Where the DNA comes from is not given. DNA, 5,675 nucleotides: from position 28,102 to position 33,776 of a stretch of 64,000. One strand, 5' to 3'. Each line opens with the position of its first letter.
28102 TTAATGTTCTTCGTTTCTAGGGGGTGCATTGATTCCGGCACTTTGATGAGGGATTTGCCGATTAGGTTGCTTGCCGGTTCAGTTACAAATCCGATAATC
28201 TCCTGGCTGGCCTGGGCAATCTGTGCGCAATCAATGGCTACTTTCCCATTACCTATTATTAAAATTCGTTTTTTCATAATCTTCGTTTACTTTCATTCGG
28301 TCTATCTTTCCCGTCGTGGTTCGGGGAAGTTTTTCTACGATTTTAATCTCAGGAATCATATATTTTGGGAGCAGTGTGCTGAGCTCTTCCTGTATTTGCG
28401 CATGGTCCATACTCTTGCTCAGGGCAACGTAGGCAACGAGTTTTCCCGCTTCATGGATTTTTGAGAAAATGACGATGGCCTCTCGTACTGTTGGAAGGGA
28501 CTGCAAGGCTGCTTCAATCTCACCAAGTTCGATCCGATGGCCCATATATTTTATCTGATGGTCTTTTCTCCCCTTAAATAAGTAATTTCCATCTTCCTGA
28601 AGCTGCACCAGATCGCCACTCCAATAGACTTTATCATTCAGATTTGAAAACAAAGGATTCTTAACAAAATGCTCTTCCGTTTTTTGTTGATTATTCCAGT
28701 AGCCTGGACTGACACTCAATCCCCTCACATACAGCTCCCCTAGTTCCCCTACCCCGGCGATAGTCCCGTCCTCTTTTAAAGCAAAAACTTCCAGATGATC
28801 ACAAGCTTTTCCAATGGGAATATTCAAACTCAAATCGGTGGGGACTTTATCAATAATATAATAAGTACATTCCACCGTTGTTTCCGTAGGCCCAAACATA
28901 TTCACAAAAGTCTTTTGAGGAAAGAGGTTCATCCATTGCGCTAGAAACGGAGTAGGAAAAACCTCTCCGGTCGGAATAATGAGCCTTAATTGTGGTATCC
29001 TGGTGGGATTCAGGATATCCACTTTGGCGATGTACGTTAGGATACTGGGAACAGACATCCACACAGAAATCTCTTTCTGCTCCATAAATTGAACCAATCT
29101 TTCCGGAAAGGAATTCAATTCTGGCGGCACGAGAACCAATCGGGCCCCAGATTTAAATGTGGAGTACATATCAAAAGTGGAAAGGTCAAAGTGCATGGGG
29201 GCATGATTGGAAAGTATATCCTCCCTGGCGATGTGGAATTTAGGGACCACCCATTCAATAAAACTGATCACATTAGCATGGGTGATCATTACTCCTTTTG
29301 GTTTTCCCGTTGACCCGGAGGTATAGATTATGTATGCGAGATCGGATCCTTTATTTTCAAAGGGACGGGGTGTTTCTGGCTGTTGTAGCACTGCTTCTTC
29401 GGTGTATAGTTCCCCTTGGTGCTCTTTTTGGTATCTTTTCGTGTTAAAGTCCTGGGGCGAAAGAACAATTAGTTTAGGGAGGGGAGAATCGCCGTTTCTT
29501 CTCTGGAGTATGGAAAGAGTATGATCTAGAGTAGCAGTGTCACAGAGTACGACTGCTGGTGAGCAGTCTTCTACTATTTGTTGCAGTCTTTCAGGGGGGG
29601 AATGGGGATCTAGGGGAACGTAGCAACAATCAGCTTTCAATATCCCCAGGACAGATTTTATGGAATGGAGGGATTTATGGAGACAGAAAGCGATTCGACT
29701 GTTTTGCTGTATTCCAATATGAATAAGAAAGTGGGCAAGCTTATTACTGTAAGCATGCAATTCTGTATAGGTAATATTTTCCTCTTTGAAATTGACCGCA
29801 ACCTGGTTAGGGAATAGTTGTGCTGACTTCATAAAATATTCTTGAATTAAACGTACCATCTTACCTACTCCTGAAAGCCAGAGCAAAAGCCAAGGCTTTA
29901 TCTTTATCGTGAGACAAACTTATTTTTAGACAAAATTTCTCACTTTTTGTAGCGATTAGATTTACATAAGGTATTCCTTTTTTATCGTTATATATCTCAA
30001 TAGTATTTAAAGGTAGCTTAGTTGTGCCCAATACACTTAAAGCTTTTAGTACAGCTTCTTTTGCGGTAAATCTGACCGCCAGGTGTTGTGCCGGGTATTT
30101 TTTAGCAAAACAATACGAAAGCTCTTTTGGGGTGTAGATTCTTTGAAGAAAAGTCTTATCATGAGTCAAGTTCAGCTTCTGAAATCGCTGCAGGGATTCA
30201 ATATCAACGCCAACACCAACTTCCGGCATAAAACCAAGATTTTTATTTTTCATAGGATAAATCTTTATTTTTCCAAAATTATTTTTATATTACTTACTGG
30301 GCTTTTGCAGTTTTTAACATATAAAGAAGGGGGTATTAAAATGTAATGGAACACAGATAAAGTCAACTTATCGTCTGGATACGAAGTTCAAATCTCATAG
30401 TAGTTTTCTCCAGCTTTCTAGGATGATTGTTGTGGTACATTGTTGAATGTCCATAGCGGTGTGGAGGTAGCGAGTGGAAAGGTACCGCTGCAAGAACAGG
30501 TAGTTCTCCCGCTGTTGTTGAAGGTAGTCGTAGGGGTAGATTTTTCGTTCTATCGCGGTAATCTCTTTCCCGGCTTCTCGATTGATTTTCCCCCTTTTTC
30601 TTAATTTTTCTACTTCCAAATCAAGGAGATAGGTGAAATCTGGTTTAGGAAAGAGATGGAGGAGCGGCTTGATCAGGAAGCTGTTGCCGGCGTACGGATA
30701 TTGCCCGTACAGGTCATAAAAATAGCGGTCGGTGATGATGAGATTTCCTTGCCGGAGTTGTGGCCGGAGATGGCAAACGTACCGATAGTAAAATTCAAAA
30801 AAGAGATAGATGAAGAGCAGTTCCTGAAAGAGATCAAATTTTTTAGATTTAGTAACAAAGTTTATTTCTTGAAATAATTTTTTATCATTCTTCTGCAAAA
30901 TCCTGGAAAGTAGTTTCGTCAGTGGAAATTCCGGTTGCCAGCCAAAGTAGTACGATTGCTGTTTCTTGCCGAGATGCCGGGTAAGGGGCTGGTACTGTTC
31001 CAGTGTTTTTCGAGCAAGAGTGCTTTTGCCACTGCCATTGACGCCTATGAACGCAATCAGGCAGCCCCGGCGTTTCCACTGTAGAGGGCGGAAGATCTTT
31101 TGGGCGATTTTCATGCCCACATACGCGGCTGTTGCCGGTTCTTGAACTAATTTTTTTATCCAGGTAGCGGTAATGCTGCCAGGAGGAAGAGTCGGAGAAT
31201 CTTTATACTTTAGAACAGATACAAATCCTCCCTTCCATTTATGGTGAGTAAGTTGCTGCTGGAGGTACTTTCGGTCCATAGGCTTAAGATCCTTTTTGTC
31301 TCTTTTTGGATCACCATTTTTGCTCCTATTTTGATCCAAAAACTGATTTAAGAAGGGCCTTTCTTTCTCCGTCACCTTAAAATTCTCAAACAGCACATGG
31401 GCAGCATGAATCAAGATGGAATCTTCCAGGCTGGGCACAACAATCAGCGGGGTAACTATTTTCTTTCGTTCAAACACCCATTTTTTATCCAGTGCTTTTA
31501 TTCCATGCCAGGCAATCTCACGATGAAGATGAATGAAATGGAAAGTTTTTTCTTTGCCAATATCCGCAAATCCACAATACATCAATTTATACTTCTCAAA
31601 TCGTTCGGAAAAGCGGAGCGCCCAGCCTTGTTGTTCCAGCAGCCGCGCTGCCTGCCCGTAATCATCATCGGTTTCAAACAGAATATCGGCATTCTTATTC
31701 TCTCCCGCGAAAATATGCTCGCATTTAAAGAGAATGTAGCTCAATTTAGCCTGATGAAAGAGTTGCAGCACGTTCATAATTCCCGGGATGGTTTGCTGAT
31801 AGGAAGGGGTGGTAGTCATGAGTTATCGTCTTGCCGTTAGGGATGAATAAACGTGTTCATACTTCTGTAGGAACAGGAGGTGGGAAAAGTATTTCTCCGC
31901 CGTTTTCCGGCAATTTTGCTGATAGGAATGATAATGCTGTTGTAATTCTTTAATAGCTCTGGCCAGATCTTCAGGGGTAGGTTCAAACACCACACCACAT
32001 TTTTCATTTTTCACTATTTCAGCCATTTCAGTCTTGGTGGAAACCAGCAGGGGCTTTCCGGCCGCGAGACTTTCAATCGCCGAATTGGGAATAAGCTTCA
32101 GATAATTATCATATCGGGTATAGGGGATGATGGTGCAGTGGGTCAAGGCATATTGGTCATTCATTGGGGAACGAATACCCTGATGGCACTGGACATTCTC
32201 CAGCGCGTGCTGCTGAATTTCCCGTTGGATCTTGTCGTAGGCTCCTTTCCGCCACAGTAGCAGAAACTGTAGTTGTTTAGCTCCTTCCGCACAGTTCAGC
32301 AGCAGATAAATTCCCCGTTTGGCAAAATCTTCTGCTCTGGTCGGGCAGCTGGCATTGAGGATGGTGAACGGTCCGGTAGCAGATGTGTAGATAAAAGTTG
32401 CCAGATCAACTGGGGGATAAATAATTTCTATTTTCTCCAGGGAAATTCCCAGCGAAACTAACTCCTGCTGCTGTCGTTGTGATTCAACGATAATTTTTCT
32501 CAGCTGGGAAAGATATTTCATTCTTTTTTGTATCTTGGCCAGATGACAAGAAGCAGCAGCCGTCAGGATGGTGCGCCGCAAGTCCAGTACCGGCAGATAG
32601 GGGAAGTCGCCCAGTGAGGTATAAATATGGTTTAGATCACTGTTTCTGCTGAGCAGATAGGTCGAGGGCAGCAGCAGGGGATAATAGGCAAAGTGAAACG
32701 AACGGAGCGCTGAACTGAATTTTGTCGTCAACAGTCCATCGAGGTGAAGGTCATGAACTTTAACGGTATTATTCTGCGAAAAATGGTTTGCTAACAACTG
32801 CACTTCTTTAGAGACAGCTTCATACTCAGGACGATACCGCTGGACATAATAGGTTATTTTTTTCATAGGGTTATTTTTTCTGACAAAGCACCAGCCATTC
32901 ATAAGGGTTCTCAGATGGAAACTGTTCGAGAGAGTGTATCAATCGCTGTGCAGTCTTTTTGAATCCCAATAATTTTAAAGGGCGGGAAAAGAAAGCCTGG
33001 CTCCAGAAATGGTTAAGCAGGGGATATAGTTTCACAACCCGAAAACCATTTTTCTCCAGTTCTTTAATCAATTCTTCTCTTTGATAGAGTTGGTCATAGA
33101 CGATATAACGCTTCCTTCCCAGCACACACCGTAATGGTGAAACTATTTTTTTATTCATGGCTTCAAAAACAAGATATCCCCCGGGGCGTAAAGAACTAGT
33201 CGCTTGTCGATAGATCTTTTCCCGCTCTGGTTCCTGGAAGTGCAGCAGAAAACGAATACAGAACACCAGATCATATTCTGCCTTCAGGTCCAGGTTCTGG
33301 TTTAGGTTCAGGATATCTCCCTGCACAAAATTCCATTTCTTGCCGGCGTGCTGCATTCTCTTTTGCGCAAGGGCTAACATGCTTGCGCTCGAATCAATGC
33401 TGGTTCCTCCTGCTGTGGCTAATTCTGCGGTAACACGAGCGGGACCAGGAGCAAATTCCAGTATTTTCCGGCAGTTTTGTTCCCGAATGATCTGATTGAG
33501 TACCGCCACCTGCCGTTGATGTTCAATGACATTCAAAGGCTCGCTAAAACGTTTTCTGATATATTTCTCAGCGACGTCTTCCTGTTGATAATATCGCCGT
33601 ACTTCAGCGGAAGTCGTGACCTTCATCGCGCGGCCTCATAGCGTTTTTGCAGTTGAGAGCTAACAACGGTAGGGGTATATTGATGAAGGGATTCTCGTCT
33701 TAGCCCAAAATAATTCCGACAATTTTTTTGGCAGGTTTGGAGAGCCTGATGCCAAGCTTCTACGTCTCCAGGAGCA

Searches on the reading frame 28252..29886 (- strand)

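Call 19: search_protein_families(library=pfam, proteins=[window:28252-29886:-], max_evalue=0.001)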
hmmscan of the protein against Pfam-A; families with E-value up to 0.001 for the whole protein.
window:28252-29886:- (545 aa): 2 families
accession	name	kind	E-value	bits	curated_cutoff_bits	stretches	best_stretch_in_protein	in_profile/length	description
PF00501.34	AMP-binding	-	1.7e-79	267.8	29.9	1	20-397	3-384/384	AMP-binding enzyme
PF13193.12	AMP-binding_C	-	2.6e-08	35.1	24.5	1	456-527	1-76/76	AMP-binding enzyme C-terminal domain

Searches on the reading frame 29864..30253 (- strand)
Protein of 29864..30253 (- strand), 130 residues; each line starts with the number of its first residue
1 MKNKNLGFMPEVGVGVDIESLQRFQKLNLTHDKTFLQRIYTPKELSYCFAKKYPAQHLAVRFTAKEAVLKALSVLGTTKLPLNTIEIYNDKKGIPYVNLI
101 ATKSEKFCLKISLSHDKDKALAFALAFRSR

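Call 48: search_protein_families(library=pfam, proteins=[window:29864-30253:-], max_evalue=0.01)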
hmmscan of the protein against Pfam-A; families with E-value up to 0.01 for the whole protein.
window:29864-30253:- (130 aa): 1 family
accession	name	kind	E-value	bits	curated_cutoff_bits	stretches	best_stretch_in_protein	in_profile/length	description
PF01648.25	ACPS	-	2.2e-18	66.7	25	1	13-123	1-110/111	4'-phosphopantetheinyl transferase superfamily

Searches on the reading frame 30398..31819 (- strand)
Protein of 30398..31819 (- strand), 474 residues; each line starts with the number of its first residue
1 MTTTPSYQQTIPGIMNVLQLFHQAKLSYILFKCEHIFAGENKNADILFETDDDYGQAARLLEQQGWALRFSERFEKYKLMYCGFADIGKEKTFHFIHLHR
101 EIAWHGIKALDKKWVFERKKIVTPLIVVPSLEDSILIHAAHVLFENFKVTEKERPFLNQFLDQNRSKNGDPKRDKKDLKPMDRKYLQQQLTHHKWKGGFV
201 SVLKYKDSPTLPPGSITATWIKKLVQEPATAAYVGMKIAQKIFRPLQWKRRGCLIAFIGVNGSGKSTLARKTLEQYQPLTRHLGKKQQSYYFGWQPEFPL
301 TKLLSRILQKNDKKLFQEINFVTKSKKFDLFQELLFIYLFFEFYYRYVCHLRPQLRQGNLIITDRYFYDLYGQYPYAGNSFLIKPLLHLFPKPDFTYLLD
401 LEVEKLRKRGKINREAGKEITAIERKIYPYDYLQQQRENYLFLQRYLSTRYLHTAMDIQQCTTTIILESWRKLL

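Call 48: search_protein_families(library=pfam, proteins=[window:30398-31819:-], max_evalue=0.01)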
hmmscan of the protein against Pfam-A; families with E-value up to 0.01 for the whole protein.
window:30398-31819:- (474 aa): 3 families
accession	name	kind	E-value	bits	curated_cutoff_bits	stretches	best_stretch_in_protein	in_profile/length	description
PF02223.23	Thymidylate_kin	-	5.5e-09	36.4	27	1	259-447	3-165/185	Thymidylate kinase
PF00005.33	ABC_tran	-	0.00053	21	25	1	251-282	10-41/137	ABC transporter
PF13671.12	AAA_33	-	0.003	18.3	27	1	254-276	1-23/143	AAA domain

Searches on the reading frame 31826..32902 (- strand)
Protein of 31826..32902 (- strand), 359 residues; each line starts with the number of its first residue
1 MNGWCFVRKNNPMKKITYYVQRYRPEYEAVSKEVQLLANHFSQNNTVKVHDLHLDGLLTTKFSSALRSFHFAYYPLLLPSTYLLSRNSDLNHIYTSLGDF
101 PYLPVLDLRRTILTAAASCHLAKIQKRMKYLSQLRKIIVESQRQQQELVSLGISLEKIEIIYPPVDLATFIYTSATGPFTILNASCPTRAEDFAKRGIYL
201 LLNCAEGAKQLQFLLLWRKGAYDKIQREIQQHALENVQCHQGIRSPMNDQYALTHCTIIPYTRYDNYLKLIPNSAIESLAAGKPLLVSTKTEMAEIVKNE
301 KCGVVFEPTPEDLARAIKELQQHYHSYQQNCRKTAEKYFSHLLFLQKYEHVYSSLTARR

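Call 48: search_protein_families(library=pfam, proteins=[window:31826-32902:-], max_evalue=0.01)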
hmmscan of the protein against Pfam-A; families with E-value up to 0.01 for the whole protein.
window:31826-32902:- (359 aa): 3 families
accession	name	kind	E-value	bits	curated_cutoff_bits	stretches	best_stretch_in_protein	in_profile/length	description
PF00534.26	Glycos_transf_1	-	1.6e-10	41.3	26.4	1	222-337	59-171/172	Glycosyl transferases group 1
PF13692.12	Glyco_trans_1_4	-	1.4e-09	38.7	27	1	216-321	38-140/142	Glycosyl transferases group 1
PF13439.12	Glyco_transf_4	-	0.00022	21.8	28.5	1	123-168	125-169/170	Glycosyltransferase Family 4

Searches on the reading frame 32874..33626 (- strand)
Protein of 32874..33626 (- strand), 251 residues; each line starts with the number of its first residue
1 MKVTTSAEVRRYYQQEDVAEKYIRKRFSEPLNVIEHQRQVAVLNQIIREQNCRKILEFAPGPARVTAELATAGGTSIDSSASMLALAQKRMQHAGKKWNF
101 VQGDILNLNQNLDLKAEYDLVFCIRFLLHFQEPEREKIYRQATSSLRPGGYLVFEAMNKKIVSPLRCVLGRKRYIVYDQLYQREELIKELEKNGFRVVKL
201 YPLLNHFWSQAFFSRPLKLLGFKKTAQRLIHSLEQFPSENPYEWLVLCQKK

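Call 48: search_protein_families(library=pfam, proteins=[window:32874-33626:-], max_evalue=0.01)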
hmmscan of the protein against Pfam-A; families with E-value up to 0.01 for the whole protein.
window:32874-33626:- (251 aa): 8 families
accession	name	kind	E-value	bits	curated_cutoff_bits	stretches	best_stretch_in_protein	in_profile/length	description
PF13649.12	Methyltransf_25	-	1.9e-15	57.7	27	1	55-150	1-97/97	Methyltransferase domain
PF08241.18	Methyltransf_11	-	8.1e-12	46.1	21.2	1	56-154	1-95/95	Methyltransferase domain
PF13847.12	Methyltransf_31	-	3.5e-11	43.4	27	1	54-168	6-114/145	Methyltransferase domain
PF08242.18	Methyltransf_12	-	5.2e-10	40.4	30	1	56-152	1-98/98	Methyltransferase domain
PF13489.12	Methyltransf_23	-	8.5e-09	35.8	27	1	53-199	24-163/164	Methyltransferase domain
PF01209.24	Ubie_methyltran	-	1.1e-05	25.4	20.1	1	35-163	31-160/233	ubiE/COQ5 methyltransferase family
PF01739.24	CheR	-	1.5e-05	25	27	1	100-153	119-172/195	CheR methyltransferase, SAM binding domain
PF05401.17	NodS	-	0.0046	17.3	24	1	34-162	26-152/201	Nodulation protein S (NodS)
